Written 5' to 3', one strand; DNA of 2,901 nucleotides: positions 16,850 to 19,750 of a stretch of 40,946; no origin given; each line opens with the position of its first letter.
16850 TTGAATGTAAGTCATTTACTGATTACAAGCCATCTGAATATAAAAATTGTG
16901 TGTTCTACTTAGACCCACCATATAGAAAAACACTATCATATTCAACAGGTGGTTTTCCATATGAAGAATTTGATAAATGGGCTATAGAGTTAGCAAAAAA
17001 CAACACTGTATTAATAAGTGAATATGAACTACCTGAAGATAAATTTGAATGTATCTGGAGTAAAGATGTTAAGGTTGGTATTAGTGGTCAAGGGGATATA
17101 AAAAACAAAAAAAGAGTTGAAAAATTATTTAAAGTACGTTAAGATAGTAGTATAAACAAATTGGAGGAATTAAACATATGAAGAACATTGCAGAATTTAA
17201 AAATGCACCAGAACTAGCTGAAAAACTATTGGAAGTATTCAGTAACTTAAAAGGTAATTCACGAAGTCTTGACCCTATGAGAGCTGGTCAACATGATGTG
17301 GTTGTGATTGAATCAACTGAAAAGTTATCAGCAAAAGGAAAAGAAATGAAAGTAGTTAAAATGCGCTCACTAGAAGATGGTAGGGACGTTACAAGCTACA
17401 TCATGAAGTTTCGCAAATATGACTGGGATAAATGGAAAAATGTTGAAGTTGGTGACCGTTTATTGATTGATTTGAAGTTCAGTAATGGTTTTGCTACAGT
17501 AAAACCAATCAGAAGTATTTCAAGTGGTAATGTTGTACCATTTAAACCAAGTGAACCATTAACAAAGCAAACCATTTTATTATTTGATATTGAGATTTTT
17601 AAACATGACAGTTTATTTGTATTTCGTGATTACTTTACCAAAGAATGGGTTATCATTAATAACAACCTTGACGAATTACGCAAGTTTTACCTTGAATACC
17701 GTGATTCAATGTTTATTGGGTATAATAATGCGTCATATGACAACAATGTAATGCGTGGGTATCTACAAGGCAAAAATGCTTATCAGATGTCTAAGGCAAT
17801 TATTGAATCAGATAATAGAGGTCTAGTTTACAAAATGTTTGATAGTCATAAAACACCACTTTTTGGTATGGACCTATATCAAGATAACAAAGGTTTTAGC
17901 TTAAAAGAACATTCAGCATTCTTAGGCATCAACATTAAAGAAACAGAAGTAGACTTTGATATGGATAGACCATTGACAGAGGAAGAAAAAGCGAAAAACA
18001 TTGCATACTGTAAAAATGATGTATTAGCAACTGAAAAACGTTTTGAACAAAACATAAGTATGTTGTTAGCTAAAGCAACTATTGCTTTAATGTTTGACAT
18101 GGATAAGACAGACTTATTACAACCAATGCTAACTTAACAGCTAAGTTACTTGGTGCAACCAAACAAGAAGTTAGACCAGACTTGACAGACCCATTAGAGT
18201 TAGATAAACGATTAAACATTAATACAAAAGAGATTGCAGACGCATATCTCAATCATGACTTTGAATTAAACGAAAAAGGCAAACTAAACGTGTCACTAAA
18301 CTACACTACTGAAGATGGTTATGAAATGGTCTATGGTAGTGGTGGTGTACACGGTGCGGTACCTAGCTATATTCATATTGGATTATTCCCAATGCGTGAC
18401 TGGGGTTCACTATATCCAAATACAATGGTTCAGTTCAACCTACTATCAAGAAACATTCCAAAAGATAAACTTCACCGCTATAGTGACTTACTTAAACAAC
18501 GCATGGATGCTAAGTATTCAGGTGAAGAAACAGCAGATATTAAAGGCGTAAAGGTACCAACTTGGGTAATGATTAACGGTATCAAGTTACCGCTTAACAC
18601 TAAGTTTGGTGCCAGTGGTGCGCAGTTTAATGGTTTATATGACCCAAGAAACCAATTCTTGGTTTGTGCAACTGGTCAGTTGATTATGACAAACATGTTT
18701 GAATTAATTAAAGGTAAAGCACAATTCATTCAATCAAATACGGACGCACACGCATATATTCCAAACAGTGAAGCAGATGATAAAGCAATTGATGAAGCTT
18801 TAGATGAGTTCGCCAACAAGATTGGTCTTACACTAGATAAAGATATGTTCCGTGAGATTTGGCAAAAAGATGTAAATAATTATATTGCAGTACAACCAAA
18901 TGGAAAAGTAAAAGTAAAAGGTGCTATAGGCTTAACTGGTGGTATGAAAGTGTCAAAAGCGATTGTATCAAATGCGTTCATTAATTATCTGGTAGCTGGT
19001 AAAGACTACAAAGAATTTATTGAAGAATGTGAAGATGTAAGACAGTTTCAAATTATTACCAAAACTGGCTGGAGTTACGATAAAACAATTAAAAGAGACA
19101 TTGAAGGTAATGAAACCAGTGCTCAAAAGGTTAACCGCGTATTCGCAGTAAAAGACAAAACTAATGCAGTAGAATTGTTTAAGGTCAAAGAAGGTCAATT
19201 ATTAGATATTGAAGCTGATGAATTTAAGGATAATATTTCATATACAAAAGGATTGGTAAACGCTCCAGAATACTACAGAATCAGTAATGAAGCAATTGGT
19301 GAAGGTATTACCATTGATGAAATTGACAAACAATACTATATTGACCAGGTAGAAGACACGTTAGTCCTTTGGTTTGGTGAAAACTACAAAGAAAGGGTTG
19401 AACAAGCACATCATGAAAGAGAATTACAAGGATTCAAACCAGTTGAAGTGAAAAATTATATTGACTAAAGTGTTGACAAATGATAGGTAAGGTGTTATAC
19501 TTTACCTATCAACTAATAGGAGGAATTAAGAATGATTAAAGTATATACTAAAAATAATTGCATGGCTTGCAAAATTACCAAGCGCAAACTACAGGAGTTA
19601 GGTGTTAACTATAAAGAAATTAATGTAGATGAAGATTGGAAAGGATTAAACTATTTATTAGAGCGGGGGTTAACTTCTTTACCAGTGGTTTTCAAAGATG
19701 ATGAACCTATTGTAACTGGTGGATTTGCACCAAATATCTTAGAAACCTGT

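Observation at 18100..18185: Family-B DNA polymerase split into an exonuclease ORF and a polymerase ORF by a frame change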

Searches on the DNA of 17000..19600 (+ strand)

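Call 3: search_dna_similar(query=window:17000-19600:+, collection=phages, mode=near, max_rows=40)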
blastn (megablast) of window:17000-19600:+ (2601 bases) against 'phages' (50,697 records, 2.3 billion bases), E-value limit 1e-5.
Records with a match: 108; places in all: 120; records where one place covers at least 80% of the query: 98.
Best place of each record, by identity: >=99% 6; 95-99% 7; 90-95% 53; 80-90% 37; 60-80% 5.
By first word of the organism name: Enterococcus 107; Enteroccous 1.
By host as written in the record: Enterococcus faecalis 38; Enterococcus sp. 5; Enterococcus faecium 5; Enterococcus faecalis ATCC 19433 4; Enterococcus faecalis ATCC 29212 4; Enterococcus faecalis strain AH5 4; Enterococcus faecalis ATCC 33186 4; - 3; and 31 more.
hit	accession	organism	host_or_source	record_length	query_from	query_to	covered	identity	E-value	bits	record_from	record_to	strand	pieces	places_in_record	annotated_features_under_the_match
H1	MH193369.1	Enterococcus phage LY0322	Enterococcus faecalis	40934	1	2601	100%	99.9%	0e+0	4793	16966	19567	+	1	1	hypothetical protein (x3)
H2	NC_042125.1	Enterococcus phage LY0322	Enterococcus faecalis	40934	1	2601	100%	99.9%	0e+0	4793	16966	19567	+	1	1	DNA polymerase | DNA adenine methylase | hypothetical protein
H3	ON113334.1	Enterococcus phage ZXL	Enterococcus faecalis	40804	1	2601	100%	99.9%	0e+0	4793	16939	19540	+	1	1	hypothetical protein (x3)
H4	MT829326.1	Enterococcus phage FX417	Enterococcus faecalis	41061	1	2601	100%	99.9%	0e+0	4787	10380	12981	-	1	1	hypothetical protein (x3)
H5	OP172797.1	Enterococcus phage EF326P1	Enterococcus faecalis DA326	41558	1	2601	100%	99.6%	0e+0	4812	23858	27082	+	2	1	hypothetical protein (x4)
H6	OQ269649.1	Enterococcus phage DEfc27b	Enterococcus faecalis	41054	1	2601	100%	99.2%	0e+0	4693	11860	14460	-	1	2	DNA polymerase B region protein | hypothetical protein | glutaredoxin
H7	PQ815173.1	Enterococcus phage BUCT824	Enterococcus faecalis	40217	1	2601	100%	97.9%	0e+0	4558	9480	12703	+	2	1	DNA polymerase B region protein | DNA adenine methylase | glutaredoxin | hypothetical protein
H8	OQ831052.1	Enterococcus phage SFQ01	Enterococcus faecalis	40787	1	2601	100%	97.8%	0e+0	4482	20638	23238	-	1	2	record has no annotation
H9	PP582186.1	Enterococcus phage vB_Efs30_KEN14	Enterococcus faecalis 882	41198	1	2601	100%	94.9%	0e+0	4061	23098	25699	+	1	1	DNA polymerase | DNA methyltransferase | thioredoxin domain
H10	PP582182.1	Enterococcus phage vB_Efs19_KEN07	Enterococcus faecalis 338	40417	141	2601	95%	98.6%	0e+0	4351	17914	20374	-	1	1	DNA polymerase | thioredoxin domain | hypothetical protein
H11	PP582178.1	Enterococcus phage vB_Efs4_KEN02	Enterococcus faecalis 947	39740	141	2601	95%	98.1%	0e+0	4283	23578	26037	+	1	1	DNA polymerase | thioredoxin domain | hypothetical protein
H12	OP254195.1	Enterococcus phage vB_EfS_L1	Enterococcus faecalis EF-01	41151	1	2534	97%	94.3%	0e+0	3884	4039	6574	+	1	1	DNA polymerase B-like protein | hypothetical protein | HNH homing endonuclease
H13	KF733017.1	Enterococcus phage IME-EF4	Enterococcus sp.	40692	1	2601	100%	91.7%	0e+0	3602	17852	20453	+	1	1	DNA polymerase | DNA methylase | glutaredoxin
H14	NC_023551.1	Enterococcus phage IME-EF4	Enterococcus sp.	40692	1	2601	100%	91.7%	0e+0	3602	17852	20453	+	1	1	DNA polymerase | DNA adenine methylase | thioredoxin domain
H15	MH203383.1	Enterococcus phage vB_EfaS_AL3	Enterococcus faecalis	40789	1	2469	95%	95.0%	0e+0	3873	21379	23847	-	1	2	DNA polymerase B-like protein | hypothetical protein | putative HNH endonuclease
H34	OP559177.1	Enterococcus phage vB_Efa29212_2e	Enterococcus sp.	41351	1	2536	98%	89.9%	0e+0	3304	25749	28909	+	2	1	hypothetical protein (x4)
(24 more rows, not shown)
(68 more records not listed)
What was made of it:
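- Tried and rejected: Three relatives gave two-piece BLAST hits about 620 nt longer (H5, H7, H34, call 3).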

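Call 5: get_annotated_region(hit=H2, flank=300)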
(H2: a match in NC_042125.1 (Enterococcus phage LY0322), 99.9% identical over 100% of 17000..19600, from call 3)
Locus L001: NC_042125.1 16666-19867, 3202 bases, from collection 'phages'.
description: Enterococcus phage LY0322, complete genome.
organism: Enterococcus phage LY0322 (NCBI taxid 2172042)
taxonomy: Viruses; Duplodnaviria; Heunggongvirae; Uroviricota; Caudoviricetes; Efquatrovirus; Efquatrovirus LY0322
host: Enterococcus faecalis; source: -; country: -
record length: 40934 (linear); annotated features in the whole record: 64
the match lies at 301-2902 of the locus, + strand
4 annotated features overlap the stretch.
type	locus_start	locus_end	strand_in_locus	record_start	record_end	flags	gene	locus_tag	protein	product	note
CDS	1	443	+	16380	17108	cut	-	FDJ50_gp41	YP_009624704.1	DNA adenine methylase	-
CDS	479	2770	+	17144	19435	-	-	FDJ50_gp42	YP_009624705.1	DNA polymerase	-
CDS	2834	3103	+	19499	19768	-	-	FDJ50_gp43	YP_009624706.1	hypothetical protein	-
CDS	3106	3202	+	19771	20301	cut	-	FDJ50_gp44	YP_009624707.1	HNH endonuclease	-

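Call 6: get_annotated_region(hit=H6, flank=300)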
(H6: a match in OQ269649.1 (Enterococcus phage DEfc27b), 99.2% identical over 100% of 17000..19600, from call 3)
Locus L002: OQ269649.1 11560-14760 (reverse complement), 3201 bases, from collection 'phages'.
description: Enterococcus phage DEfc27b, complete genome.
organism: Enterococcus phage DEfc27b (NCBI taxid 3025403)
taxonomy: Viruses; Duplodnaviria; Heunggongvirae; Uroviricota; Caudoviricetes; Efquatrovirus
host: Enterococcus faecalis; source: water; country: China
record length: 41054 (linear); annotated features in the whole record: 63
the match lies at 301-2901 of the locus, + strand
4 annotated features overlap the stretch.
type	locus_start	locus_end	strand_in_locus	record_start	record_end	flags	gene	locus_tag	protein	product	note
CDS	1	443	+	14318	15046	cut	-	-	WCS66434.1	hypothetical protein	-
CDS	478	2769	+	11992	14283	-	-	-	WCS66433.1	DNA polymerase B region protein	-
CDS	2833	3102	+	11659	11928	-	-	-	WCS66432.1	glutaredoxin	-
CDS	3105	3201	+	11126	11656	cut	-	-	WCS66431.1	hypothetical protein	-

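Call 7: get_annotated_region(hit=H14, flank=300)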
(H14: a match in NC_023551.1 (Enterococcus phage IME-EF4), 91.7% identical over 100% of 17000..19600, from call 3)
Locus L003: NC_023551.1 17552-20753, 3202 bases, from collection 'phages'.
description: Enterococcus phage IME-EF4, complete genome.
organism: Enterococcus phage IME-EF4 (NCBI taxid 1432658)
taxonomy: Viruses; Duplodnaviria; Heunggongvirae; Uroviricota; Caudoviricetes; Efquatrovirus; Efquatrovirus EF4
host: Enterococcus sp.; source: sewage; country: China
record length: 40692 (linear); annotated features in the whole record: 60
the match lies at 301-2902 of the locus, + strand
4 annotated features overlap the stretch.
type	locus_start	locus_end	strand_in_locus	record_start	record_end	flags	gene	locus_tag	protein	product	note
CDS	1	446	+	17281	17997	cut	-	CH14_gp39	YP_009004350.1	DNA adenine methylase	-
CDS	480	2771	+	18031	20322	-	-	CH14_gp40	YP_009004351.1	DNA polymerase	-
CDS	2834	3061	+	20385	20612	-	-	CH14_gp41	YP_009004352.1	thioredoxin domain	-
CDS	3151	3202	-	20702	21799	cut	-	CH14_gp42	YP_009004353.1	endolysin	-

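Call 10: search_dna_similar(query=window:18060-18180:+, collection=phages, mode=distant, max_rows=60)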
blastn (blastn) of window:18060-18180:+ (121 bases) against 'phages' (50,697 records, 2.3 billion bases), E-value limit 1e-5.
Records with a match: 100; places in all: 100; records where one place covers at least 80% of the query: 99.
Best place of each record, by identity: >=99% 20; 95-99% 41; 90-95% 36; 80-90% 2; 60-80% 1.
By first word of the organism name: Enterococcus 99; Enteroccous 1.
By host as written in the record: Enterococcus faecalis 35; Enterococcus faecium 5; Enterococcus sp. 5; Enterococcus faecalis strain AH5 4; Enterococcus faecalis ATCC 19433 4; Enterococcus faecalis ATCC 29212 4; Enterococcus faecalis ATCC 33186 4; - 3; and 28 more.
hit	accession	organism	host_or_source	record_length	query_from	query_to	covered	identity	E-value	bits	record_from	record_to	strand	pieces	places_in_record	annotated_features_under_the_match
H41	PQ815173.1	Enterococcus phage BUCT824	Enterococcus faecalis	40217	1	121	100%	99.2%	3e-53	213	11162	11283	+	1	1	DNA polymerase B region protein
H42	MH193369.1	Enterococcus phage LY0322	Enterococcus faecalis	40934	1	121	100%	99.2%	3e-53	213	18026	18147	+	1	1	hypothetical protein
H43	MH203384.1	Enterococcus phage vB_EfaS_AL2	Enterococcus faecalis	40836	1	121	100%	99.2%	3e-53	213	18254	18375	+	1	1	DNA polymerase B-like protein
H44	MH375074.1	Enterococcus phage LY0323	Enterococcus faecalis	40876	1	121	100%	99.2%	3e-53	213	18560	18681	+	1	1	hypothetical protein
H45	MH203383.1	Enterococcus phage vB_EfaS_AL3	Enterococcus faecalis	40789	1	121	100%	99.2%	3e-53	213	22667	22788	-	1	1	DNA polymerase B-like protein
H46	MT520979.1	Enterococcus phage vB_EfaS-271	Enterococcus faecalis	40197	1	121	100%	99.2%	3e-53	213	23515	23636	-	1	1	DNA polymerase B-like protein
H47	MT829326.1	Enterococcus phage FX417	Enterococcus faecalis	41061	1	121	100%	99.2%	3e-53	213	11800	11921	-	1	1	hypothetical protein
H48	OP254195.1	Enterococcus phage vB_EfS_L1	Enterococcus faecalis EF-01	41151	1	121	100%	99.2%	3e-53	213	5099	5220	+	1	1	DNA polymerase B-like protein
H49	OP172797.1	Enterococcus phage EF326P1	Enterococcus faecalis DA326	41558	1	121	100%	99.2%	3e-53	213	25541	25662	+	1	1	hypothetical protein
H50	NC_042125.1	Enterococcus phage LY0322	Enterococcus faecalis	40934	1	121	100%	99.2%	3e-53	213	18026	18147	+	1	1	DNA polymerase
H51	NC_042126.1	Enterococcus phage vB_EfaS_AL3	Enterococcus faecalis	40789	1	121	100%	99.2%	3e-53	213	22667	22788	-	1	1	DNA polymerase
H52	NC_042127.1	Enterococcus phage vB_EfaS_AL2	Enterococcus faecalis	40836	1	121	100%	99.2%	3e-53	213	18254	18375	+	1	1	DNA polymerase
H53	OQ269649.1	Enterococcus phage DEfc27b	Enterococcus faecalis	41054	1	121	100%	99.2%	3e-53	213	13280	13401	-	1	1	DNA polymerase B region protein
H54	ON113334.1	Enterococcus phage ZXL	Enterococcus faecalis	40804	1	121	100%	99.2%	3e-53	213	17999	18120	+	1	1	hypothetical protein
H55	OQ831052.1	Enterococcus phage SFQ01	Enterococcus faecalis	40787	1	121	100%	99.2%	3e-53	213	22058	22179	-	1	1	record has no annotation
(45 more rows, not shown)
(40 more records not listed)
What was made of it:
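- All 60 listed of 100 matching phage records have the extra base (call 10).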

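Call 27: get_annotated_region(hit=H7, flank=300)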
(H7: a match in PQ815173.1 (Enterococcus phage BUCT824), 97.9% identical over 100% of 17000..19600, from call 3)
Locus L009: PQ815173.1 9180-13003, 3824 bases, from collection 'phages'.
description: Enterococcus phage BUCT824, complete genome.
organism: Enterococcus phage BUCT824 (NCBI taxid 3390221)
taxonomy: Viruses
host: Enterococcus faecalis; source: -; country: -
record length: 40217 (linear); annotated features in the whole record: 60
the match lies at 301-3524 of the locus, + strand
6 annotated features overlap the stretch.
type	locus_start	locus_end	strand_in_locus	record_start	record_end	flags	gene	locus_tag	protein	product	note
CDS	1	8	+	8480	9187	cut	-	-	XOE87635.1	hypothetical protein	-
CDS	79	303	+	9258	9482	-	-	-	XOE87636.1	hypothetical protein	-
CDS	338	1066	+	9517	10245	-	-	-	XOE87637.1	DNA adenine methylase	-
CDS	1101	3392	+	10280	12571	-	-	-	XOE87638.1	DNA polymerase B region protein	-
CDS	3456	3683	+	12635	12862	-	-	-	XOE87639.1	glutaredoxin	-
CDS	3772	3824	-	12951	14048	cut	-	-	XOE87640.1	endolysin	-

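Call 28: get_annotated_region(hit=H5, flank=300)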
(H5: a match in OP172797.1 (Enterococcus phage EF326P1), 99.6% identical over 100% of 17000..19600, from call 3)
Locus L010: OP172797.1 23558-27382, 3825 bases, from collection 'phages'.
description: Enterococcus phage EF326P1, complete genome.
organism: Enterococcus phage EF326P1 (NCBI taxid 2968640)
taxonomy: Viruses; Duplodnaviria; Heunggongvirae; Uroviricota; Caudoviricetes; Efquatrovirus
host: Enterococcus faecalis DA326; source: municipal sewage; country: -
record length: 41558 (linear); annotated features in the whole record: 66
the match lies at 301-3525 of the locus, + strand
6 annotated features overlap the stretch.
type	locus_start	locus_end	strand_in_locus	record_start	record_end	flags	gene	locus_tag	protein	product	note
CDS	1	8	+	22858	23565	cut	-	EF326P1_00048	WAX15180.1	hypothetical protein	-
CDS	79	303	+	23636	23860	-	-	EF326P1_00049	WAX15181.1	hypothetical protein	-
CDS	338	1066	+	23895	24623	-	-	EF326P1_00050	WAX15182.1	hypothetical protein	-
CDS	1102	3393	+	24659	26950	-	-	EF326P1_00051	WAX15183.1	hypothetical protein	-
CDS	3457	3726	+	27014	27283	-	-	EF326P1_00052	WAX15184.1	hypothetical protein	-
CDS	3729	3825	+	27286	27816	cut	-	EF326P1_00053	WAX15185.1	DNA endonuclease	DNA endonuclease I-HmuI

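Call 29: get_annotated_region(hit=H34, flank=300)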
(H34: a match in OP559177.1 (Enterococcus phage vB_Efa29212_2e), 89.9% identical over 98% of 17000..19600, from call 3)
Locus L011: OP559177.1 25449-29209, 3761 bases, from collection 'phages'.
description: Enterococcus phage vB_Efa29212_2e, complete genome.
organism: Enterococcus phage vB_Efa29212_2e (NCBI taxid 2982223)
taxonomy: Viruses; Duplodnaviria; Heunggongvirae; Uroviricota; Caudoviricetes; Efquatrovirus
host: Enterococcus sp.; source: -; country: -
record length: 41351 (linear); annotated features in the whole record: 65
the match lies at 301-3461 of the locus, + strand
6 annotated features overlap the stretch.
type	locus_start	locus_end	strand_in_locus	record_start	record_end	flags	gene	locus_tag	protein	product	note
CDS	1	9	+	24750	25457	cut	-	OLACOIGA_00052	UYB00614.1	hypothetical protein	-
CDS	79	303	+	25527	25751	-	-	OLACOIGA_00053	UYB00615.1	hypothetical protein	-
CDS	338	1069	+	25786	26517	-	-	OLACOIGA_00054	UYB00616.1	hypothetical protein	-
CDS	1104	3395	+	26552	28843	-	-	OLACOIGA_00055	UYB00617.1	hypothetical protein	-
CDS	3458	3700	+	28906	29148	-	-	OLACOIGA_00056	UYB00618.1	hypothetical protein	-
CDS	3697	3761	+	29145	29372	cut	-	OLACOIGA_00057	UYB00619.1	hypothetical protein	-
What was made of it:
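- Tried and rejected: Inspection showed intact 2292-nt polymerase CDSs; the extra length came from chaining at the methylase end of the query (calls 27-29).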

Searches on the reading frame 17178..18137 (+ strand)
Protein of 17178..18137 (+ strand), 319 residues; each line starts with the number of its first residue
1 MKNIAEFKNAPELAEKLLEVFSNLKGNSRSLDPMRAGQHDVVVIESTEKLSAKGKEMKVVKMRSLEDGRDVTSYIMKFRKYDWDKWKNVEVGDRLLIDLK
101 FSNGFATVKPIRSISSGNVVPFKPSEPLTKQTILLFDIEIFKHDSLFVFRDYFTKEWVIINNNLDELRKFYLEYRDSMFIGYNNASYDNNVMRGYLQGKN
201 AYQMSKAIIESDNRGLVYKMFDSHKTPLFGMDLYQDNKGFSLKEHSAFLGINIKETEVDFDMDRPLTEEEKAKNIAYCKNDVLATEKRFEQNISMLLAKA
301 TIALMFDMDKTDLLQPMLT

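Call 4: search_protein_families(library=pfam, proteins=[window:17178-18137:+], max_evalue=1)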
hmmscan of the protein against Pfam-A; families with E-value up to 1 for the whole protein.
window:17178-18137:+ (319 aa): 0 families

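Call 24: search_protein_families(library=phrogs, proteins=[window:17178-18137:+], max_evalue=0.001)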
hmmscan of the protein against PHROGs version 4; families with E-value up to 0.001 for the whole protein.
window:17178-18137:+ (319 aa): 2 families
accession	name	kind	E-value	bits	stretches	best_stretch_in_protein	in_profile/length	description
phrog_1252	-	DNA, RNA and nucleotide metabolism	2.3e-55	189.3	1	55-309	13-242/663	DNA polymerase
phrog_4210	-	DNA, RNA and nucleotide metabolism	1.7e-18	66.9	1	127-308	716-891/1304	DNA polymerase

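Call 31: find_encoding_contigs(protein=window:17178-18137:+, flank=3000, max_places=4)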
Protein window:17178-18137:+ (319 aa): no gene with exactly this product is on record in the collection.
